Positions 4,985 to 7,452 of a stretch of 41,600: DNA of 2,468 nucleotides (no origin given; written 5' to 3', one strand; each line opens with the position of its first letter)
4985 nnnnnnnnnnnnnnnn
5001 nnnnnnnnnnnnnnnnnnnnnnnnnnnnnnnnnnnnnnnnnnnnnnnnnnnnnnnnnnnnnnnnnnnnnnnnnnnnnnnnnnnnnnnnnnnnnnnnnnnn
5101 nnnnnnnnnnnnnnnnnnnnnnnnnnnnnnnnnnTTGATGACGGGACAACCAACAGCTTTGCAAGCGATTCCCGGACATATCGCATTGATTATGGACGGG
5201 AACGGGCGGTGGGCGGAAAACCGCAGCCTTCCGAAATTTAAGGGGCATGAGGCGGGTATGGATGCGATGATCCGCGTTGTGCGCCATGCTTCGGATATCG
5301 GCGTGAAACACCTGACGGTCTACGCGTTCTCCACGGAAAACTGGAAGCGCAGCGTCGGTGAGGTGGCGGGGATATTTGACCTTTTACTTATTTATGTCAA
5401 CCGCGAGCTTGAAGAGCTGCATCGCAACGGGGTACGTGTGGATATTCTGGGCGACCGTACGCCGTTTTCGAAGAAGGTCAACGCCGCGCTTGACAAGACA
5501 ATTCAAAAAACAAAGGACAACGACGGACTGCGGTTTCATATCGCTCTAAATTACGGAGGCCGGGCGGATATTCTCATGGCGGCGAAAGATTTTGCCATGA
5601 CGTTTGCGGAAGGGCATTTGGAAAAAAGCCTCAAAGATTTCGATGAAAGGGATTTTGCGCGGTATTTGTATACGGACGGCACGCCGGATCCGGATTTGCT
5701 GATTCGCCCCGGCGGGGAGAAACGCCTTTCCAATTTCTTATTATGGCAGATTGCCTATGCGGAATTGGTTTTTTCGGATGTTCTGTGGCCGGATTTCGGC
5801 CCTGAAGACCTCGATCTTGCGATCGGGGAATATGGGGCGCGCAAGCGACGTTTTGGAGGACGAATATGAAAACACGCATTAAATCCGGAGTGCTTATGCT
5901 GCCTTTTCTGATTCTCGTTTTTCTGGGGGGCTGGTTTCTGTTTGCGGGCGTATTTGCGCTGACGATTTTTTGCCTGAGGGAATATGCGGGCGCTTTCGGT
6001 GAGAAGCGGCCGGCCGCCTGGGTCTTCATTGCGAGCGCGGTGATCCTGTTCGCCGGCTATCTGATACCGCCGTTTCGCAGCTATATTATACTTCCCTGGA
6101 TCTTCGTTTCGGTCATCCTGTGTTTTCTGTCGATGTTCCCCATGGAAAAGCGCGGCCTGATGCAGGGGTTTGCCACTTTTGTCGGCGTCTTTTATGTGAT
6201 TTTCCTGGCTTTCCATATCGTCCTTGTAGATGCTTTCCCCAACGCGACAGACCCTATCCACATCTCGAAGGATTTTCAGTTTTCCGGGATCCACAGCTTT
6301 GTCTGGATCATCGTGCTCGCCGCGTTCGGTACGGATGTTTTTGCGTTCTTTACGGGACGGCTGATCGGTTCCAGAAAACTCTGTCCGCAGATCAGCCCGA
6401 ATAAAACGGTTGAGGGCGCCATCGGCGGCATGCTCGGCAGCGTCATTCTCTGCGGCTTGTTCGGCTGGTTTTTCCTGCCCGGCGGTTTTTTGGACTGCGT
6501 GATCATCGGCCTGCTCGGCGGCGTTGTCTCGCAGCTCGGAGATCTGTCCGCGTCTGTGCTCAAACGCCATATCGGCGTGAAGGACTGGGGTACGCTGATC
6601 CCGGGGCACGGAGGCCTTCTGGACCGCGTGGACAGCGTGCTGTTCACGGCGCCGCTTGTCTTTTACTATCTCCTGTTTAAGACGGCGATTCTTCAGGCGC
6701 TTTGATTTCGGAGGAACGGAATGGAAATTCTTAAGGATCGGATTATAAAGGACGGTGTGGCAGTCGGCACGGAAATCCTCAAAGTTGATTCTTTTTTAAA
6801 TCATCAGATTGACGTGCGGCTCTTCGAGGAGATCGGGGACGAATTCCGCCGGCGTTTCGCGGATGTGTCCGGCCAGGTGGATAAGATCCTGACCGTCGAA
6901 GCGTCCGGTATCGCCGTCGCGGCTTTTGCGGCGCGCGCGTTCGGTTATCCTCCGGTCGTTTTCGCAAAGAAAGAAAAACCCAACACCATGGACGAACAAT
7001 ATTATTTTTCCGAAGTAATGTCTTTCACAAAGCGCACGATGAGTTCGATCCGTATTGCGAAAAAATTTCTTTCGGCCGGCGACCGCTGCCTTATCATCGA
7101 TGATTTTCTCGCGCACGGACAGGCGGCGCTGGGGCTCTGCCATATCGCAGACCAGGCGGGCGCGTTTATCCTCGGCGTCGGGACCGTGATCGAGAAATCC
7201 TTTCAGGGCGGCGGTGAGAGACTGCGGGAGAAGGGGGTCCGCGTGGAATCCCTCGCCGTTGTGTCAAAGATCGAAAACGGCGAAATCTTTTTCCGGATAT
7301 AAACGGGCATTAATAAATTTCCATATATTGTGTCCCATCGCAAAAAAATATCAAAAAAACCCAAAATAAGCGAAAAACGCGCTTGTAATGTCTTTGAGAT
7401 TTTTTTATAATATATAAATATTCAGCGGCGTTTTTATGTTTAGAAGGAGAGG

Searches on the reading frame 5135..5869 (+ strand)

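Call 7: search_protein_families(library=pfam, proteins=[window:5135-5869:+], max_evalue=0.00001)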
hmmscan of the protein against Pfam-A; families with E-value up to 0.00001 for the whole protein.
window:5135-5869:+ (244 aa): 1 family
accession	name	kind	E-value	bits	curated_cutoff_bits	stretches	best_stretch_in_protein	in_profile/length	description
PF01255.24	Prenyltransf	-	2.8e-79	266.1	27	1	19-241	1-219/219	Putative undecaprenyl diphosphate synthase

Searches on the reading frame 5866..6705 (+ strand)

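Call 7: search_protein_families(library=pfam, proteins=[window:5866-6705:+], max_evalue=0.00001)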
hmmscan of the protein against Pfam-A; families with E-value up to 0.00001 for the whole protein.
window:5866-6705:+ (279 aa): 1 family
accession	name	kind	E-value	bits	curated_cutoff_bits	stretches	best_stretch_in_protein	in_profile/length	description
PF01148.25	CTP_transf_1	-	7.7e-53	180.4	24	1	2-270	1-262/264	Cytidylyltransferase family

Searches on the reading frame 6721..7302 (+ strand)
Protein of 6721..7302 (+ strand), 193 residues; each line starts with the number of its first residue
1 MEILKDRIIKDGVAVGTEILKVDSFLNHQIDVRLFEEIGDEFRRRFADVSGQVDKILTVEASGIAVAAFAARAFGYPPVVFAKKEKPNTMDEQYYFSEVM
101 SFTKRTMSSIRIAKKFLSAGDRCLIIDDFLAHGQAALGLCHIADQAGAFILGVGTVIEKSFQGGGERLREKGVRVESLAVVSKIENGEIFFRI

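Call 7: search_protein_families(library=pfam, proteins=[window:6721-7302:+], max_evalue=0.00001)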
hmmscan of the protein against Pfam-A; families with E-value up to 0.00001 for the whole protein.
window:6721-7302:+ (193 aa): 1 family
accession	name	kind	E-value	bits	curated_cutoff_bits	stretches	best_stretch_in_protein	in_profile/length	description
PF00156.33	Pribosyltran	-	1.4e-07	31.4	26.3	1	38-159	15-126/158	Phosphoribosyl transferase domain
